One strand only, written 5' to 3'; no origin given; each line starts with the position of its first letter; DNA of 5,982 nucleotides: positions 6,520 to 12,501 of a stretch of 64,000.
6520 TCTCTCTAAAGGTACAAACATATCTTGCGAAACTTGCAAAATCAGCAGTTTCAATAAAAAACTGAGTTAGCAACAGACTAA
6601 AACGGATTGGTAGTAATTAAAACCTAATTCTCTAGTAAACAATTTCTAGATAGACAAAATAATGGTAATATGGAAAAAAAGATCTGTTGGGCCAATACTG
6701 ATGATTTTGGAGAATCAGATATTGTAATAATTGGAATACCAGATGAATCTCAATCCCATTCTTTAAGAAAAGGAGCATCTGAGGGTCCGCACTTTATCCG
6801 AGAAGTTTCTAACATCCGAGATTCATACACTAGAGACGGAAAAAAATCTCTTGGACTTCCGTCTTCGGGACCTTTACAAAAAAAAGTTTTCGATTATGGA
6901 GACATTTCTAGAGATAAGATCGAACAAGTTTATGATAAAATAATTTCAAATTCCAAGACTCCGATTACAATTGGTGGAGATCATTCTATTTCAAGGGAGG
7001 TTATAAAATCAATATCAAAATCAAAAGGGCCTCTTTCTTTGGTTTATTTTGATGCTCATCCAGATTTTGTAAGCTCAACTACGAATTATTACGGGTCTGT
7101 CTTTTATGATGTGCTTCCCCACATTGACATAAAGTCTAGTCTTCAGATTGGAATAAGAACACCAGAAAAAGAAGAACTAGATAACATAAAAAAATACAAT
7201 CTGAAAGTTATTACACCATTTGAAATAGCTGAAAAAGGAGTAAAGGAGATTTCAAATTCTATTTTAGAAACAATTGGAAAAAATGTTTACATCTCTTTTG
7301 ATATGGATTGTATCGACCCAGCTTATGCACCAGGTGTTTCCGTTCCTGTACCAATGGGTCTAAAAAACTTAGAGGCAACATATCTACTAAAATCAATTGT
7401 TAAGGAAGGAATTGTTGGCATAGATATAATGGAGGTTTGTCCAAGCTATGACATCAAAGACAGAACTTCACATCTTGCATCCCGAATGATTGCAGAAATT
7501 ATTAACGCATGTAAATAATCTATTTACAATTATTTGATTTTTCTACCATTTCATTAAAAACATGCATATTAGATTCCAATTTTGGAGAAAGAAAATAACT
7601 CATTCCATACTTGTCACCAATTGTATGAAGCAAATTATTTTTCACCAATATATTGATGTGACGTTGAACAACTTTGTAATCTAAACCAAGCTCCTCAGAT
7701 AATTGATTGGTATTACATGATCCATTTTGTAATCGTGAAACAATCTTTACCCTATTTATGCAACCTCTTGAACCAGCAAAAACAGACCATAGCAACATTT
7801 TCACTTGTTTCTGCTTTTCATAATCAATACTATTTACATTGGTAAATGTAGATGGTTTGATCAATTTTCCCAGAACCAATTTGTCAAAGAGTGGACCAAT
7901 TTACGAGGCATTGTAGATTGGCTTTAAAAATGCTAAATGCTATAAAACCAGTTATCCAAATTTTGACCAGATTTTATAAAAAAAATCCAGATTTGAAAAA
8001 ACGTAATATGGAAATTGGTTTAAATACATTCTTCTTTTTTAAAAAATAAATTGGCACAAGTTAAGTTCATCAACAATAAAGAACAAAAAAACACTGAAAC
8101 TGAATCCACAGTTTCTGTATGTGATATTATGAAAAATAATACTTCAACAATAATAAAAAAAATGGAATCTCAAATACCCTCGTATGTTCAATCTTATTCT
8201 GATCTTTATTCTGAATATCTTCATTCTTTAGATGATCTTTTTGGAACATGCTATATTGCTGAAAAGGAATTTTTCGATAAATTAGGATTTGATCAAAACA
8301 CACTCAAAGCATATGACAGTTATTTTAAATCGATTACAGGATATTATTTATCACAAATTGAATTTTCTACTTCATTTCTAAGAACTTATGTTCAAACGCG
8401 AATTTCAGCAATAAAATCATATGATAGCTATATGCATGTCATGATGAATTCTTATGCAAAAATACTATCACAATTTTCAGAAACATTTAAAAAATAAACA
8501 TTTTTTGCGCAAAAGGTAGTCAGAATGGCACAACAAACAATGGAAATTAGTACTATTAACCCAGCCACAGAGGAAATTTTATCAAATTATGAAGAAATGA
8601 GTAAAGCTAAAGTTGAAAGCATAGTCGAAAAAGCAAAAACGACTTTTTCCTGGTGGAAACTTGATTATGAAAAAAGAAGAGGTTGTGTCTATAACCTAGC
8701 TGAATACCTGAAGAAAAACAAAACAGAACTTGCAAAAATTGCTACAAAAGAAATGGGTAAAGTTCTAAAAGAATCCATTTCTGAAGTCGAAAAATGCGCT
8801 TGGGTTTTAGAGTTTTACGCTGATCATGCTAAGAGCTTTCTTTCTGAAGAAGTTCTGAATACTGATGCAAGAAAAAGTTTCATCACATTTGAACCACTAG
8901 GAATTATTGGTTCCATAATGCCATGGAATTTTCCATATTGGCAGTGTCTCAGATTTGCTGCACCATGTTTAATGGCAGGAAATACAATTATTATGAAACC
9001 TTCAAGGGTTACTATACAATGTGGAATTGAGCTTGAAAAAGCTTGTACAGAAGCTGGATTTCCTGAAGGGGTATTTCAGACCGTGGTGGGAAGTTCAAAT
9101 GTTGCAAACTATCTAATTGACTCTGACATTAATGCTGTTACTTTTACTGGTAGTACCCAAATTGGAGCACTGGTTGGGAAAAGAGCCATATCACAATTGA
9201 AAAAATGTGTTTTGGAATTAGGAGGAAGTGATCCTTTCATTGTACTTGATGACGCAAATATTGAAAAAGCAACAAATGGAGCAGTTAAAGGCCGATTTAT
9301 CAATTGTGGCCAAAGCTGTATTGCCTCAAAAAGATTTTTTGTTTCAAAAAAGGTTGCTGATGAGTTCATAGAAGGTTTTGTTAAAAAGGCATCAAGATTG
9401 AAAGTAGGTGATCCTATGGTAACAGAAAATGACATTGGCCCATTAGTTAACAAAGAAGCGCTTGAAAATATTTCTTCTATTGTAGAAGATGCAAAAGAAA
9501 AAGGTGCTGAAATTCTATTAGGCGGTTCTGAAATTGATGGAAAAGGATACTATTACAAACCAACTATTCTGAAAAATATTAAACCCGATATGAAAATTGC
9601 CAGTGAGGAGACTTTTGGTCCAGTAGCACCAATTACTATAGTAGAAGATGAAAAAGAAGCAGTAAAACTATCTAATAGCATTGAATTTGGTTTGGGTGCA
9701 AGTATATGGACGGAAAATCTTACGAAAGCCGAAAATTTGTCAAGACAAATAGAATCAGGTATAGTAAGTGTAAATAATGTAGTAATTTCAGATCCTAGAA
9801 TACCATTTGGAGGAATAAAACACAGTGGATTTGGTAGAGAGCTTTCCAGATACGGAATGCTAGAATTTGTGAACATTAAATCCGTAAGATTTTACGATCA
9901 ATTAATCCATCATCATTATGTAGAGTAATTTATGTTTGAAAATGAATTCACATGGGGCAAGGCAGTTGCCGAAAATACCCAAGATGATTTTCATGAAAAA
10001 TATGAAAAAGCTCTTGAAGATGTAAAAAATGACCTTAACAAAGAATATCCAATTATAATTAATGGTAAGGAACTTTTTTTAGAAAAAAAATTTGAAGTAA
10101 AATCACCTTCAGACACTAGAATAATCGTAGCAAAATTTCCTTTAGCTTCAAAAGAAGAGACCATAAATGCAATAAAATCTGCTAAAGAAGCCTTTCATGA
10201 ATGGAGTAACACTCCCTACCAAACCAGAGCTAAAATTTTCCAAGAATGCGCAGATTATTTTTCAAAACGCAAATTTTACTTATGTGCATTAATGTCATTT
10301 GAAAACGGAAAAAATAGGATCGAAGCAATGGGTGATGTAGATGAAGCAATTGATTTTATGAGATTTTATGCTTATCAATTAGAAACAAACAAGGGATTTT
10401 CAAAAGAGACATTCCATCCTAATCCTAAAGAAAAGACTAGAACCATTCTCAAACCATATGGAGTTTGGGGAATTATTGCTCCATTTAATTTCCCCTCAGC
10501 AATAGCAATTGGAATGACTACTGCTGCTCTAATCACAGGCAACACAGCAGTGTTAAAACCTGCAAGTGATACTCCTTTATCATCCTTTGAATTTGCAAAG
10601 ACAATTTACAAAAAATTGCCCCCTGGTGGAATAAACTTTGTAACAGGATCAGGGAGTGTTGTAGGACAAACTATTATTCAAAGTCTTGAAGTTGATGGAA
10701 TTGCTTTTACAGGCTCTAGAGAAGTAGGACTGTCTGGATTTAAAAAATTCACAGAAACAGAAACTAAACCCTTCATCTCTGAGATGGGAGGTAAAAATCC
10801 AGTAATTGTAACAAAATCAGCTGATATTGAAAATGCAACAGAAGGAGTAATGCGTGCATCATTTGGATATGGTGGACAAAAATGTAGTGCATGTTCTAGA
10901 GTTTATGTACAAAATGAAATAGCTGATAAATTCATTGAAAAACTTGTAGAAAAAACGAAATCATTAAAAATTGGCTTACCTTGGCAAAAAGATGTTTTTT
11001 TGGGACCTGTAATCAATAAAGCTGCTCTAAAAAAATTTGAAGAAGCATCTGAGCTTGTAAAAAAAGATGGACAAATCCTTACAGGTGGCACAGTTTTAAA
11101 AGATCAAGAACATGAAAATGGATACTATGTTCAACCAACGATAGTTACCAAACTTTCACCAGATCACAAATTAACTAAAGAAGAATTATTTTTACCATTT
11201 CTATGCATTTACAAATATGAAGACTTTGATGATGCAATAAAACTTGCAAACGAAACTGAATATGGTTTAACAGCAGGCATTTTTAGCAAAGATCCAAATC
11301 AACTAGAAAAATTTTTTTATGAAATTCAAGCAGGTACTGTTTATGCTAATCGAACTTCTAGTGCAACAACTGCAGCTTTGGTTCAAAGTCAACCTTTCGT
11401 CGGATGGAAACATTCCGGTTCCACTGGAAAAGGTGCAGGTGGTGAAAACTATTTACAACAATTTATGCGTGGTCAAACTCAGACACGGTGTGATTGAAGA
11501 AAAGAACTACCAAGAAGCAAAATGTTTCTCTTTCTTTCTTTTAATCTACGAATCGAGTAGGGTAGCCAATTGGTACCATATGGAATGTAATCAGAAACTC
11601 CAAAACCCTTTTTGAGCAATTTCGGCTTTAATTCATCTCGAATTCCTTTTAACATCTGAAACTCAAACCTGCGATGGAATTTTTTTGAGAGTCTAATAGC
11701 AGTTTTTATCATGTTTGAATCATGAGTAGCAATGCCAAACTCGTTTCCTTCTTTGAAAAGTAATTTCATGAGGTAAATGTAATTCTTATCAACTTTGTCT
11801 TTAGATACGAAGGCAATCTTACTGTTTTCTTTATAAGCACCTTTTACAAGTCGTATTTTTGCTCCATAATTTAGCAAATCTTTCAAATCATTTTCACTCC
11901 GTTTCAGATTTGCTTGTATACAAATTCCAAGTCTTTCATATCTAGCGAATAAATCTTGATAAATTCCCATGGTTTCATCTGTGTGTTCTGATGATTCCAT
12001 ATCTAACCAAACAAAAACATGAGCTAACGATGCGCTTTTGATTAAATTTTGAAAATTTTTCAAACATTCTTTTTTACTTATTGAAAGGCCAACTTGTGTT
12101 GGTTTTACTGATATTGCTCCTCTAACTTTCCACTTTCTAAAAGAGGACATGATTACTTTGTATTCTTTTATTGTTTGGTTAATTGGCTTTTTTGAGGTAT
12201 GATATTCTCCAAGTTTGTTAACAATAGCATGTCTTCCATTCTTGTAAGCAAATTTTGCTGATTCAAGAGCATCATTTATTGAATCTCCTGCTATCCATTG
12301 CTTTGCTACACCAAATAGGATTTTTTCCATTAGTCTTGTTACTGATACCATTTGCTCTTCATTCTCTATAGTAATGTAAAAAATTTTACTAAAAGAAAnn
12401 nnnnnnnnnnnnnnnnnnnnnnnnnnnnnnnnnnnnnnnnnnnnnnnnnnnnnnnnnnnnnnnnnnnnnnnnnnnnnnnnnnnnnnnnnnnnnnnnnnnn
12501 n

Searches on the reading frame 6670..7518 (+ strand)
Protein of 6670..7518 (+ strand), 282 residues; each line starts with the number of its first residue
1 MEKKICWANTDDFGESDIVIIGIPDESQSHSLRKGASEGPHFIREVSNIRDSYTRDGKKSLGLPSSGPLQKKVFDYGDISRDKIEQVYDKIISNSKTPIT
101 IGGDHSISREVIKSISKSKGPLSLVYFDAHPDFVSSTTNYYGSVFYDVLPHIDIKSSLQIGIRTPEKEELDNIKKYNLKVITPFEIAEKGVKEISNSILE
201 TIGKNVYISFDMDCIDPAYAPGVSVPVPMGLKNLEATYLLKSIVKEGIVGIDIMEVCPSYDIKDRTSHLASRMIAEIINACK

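Call 29: search_protein_families(library=pfam, proteins=[window:6670-7518:+], max_evalue=0.001)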
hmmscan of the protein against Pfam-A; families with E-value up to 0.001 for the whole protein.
window:6670-7518:+ (282 aa): 1 family
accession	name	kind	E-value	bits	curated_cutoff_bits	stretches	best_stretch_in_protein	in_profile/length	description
PF00491.26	Arginase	-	1.7e-63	215.1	22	1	17-277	2-277/280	Arginase family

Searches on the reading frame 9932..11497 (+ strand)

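Call 84: search_protein_families(library=pfam, proteins=[window:9932-11497:+], max_evalue=0.001)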
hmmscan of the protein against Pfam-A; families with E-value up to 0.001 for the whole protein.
window:9932-11497:+ (521 aa): 1 family
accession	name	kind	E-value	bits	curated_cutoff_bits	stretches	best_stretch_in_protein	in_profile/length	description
PF00171.27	Aldedh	-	1.8e-138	462.4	23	1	52-514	7-458/461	Aldehyde dehydrogenase family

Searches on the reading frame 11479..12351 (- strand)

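Call 84: search_protein_families(library=pfam, proteins=[window:11479-12351:-], max_evalue=0.001)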
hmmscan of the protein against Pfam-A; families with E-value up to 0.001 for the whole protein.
window:11479-12351:- (290 aa): 1 family
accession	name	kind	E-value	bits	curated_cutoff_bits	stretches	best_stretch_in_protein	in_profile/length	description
PF01619.24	Pro_dh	-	3.5e-29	102.7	27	1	30-275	3-271/278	Proline dehydrogenase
